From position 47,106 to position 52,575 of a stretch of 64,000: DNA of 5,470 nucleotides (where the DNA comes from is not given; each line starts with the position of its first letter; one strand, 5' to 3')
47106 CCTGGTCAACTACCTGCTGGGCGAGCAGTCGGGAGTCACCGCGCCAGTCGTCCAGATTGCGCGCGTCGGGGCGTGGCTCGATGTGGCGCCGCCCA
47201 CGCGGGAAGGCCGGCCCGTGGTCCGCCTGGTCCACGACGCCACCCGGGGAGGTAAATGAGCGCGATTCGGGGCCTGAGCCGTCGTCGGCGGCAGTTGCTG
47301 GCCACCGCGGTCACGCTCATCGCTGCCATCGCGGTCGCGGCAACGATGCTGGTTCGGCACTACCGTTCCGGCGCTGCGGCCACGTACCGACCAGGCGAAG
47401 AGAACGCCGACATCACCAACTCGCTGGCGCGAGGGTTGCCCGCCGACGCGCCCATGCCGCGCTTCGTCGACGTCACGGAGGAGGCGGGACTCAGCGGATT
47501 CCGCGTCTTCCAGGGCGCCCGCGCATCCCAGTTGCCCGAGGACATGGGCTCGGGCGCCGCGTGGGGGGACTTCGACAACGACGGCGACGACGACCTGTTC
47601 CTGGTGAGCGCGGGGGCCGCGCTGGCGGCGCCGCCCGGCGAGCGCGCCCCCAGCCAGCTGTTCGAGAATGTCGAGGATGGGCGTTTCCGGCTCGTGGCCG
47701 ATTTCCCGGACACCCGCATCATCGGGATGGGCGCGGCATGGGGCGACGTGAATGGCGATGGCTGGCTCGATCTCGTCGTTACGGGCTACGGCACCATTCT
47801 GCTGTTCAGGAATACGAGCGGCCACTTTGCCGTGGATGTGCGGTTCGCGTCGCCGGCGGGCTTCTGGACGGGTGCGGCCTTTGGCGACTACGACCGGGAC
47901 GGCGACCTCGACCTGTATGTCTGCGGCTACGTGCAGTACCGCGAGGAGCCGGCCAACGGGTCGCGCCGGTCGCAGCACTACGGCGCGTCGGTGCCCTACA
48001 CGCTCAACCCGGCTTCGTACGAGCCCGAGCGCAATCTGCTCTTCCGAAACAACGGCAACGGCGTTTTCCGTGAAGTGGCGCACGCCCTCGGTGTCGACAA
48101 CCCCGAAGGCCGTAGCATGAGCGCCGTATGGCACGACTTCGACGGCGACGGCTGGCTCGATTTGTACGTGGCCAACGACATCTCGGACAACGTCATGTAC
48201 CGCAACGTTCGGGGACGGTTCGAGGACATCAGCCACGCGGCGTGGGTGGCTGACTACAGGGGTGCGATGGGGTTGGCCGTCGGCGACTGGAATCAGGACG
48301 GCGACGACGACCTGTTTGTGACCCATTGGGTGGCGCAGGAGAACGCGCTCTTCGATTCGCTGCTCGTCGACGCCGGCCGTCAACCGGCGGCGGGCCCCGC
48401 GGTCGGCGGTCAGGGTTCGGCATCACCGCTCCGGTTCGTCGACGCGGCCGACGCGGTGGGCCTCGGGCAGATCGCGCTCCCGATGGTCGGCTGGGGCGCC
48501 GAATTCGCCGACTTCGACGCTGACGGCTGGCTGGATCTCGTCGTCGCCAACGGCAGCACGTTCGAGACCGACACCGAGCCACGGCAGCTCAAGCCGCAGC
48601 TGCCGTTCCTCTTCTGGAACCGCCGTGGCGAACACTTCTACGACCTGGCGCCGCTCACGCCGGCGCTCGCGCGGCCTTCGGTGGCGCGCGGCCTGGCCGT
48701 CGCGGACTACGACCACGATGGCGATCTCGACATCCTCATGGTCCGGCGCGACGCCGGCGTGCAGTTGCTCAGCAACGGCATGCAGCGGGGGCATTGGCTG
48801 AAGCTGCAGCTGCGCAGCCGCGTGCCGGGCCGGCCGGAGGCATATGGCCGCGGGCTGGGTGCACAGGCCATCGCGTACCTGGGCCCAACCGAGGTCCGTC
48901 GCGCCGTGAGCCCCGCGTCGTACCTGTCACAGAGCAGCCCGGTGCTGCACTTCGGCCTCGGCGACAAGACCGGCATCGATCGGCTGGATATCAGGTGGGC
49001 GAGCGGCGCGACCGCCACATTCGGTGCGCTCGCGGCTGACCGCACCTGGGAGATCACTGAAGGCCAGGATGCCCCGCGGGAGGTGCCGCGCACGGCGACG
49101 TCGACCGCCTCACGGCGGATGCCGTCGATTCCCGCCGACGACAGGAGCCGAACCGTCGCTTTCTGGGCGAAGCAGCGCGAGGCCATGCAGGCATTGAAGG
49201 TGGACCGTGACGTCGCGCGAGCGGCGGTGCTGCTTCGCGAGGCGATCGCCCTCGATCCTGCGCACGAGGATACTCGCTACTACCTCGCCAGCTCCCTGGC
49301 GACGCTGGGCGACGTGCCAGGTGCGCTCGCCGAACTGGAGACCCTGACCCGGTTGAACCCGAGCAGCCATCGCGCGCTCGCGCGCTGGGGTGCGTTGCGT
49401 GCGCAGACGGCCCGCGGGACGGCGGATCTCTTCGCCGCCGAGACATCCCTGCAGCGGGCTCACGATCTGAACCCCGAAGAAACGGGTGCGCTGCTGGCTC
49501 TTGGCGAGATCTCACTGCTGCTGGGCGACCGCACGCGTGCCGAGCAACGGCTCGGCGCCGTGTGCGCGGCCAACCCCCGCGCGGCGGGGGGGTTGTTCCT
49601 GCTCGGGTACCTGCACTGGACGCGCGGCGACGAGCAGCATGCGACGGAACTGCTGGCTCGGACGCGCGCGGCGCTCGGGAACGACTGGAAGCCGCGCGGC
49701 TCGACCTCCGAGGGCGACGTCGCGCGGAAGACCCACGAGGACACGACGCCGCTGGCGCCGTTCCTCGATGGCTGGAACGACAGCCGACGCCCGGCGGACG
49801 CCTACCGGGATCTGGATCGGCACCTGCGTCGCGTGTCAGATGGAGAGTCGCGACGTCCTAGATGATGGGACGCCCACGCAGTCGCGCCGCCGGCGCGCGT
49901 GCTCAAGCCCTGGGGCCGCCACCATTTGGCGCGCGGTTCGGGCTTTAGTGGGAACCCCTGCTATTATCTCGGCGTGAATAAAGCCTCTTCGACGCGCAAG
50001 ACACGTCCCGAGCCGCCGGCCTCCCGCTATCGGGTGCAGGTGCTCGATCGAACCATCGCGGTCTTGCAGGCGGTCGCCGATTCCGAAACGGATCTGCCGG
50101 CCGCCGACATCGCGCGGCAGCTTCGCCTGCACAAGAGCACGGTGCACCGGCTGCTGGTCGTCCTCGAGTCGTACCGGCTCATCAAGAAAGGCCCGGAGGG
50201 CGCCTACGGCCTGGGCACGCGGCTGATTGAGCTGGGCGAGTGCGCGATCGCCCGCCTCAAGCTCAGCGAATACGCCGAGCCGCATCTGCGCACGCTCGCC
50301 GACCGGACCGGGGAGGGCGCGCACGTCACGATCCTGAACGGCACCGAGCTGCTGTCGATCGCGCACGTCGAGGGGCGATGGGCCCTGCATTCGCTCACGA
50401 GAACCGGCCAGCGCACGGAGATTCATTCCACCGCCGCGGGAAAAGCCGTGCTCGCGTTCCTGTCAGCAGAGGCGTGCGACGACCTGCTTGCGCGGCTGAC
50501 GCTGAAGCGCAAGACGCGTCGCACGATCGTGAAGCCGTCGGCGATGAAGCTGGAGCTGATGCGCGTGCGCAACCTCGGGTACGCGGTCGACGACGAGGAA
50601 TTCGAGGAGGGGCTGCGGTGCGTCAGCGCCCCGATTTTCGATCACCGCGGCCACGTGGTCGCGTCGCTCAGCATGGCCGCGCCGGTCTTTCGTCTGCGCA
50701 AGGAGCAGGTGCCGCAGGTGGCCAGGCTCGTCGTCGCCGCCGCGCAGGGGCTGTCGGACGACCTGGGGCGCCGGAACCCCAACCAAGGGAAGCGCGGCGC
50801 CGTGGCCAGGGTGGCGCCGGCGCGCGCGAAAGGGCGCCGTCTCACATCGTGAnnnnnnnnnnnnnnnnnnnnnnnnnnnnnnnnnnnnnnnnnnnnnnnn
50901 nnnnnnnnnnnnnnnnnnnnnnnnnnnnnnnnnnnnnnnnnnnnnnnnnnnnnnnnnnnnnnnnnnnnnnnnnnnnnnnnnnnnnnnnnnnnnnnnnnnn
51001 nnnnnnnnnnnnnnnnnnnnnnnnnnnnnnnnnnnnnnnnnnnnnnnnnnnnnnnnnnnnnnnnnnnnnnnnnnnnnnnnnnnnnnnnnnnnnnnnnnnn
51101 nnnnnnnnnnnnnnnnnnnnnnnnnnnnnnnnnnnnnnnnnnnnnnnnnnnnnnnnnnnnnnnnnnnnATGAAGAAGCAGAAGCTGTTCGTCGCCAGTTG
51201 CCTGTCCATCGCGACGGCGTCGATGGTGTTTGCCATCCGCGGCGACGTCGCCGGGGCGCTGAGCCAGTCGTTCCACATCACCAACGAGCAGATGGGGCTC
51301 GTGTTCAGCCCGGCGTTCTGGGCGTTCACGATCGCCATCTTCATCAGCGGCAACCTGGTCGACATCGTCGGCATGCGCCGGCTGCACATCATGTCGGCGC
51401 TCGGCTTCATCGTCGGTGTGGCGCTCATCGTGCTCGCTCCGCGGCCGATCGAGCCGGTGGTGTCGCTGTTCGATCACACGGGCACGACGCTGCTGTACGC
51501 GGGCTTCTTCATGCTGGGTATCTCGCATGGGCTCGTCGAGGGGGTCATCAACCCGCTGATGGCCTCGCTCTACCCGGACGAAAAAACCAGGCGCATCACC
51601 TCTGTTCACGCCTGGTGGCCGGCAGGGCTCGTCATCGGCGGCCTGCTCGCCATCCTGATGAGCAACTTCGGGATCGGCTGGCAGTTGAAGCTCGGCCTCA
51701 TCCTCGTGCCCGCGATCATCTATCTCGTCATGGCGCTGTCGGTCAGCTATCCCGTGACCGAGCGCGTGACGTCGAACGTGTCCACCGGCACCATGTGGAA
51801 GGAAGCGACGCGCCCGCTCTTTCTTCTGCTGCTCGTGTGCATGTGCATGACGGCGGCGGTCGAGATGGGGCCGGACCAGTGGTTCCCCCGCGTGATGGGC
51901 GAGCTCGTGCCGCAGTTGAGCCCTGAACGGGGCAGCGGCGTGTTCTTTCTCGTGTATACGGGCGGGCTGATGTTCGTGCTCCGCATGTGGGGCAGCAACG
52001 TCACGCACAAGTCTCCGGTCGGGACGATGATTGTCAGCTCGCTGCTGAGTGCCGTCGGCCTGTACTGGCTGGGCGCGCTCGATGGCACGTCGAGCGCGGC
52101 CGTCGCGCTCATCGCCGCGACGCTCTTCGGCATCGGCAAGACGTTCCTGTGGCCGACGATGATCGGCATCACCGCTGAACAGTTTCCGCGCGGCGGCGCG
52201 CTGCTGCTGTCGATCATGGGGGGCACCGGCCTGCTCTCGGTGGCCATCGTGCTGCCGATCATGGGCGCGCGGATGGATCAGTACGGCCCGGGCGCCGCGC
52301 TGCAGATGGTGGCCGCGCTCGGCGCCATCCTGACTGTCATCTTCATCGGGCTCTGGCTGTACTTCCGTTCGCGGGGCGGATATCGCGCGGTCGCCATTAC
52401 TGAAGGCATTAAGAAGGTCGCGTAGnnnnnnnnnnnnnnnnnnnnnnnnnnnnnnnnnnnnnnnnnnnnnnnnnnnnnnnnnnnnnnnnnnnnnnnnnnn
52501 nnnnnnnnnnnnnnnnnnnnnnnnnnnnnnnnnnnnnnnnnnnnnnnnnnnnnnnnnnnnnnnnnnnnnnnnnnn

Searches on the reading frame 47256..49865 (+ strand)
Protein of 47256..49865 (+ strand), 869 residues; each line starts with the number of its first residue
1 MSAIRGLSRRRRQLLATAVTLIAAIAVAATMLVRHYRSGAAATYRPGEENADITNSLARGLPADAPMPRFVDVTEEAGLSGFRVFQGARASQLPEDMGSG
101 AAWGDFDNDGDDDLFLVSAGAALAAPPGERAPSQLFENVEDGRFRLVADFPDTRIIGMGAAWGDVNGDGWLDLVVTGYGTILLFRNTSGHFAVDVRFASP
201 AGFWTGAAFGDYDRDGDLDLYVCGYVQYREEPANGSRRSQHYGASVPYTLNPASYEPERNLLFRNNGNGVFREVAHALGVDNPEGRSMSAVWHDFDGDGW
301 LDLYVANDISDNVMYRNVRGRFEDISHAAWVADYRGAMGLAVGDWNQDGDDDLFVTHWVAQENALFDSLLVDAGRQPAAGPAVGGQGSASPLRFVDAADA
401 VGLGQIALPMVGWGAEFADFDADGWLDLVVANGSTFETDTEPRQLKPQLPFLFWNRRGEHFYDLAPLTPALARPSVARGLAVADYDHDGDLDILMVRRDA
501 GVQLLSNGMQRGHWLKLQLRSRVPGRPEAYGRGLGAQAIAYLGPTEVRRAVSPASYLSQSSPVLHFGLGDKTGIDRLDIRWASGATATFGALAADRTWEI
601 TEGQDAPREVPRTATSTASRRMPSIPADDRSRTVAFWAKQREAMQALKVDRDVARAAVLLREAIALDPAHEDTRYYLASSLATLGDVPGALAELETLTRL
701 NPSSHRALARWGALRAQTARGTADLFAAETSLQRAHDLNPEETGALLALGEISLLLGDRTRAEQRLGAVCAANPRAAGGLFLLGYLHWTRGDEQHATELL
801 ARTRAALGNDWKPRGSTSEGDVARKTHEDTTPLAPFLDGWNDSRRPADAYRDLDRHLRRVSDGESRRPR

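Call 13: search_protein_families(library=pfam, proteins=[window:47256-49865:+])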
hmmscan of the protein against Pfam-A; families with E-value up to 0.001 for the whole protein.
window:47256-49865:+ (869 aa): 9 families
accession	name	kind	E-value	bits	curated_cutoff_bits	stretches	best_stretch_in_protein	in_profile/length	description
PF13517.12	FG-GAP_3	-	1.2e-44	151.2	26.9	5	164-222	1-61/61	FG-GAP-like repeat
PF01839.29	FG-GAP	-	1.8e-16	60.1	22.1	0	158-176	3-21/37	FG-GAP repeat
PF07593.17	UnbV_ASPIC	-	3.1e-15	56.2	23.4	1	533-598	1-67/68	ASPIC and UnbV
PF14559.12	TPR_19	-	1.9e-10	41.4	25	1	651-706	5-60/68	Tetratricopeptide repeat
PF13432.12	TPR_16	-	1.1e-07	32.6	32.7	1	651-704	11-64/65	Tetratricopeptide repeat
PF23914.1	TPR_CcmH_CycH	-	2.9e-05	24.4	42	0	725-808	66-152/158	Cytochrome c-type biogenesis protein H TPR domain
PF13428.12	TPR_14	-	3.3e-05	24.6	23.5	0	673-713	3-43/44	Tetratricopeptide repeat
PF07719.23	TPR_2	-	7.7e-05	23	27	0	675-703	5-33/34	Tetratricopeptide repeat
PF13414.12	TPR_11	-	0.00073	19.6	26.8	0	656-685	13-42/42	TPR repeat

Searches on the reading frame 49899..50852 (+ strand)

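Call 13: search_protein_families(library=pfam, proteins=[window:49899-50852:+])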
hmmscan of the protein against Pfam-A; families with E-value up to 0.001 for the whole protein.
window:49899-50852:+ (317 aa): 3 families
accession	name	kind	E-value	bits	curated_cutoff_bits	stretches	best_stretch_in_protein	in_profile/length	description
PF01614.24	IclR_C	-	1.4e-43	148.9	24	1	117-286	4-173/174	Bacterial transcriptional regulator IclR C-terminal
PF09339.16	HTH_IclR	-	1.6e-12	47.5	22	1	49-97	2-50/52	IclR helix-turn-helix domain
PF12802.13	MarR_2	-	2.5e-05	24.8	27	1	53-99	8-54/61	MarR family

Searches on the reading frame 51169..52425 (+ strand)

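Call 14: search_protein_families(library=pfam, proteins=[window:51169-52425:+])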
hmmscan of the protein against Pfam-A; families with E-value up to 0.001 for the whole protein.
window:51169-52425:+ (418 aa): 1 family
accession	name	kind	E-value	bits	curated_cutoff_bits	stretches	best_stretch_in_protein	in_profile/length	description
PF07690.21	MFS_1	-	1.5e-24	87.1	33.4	2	11-275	6-258/347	Major Facilitator Superfamily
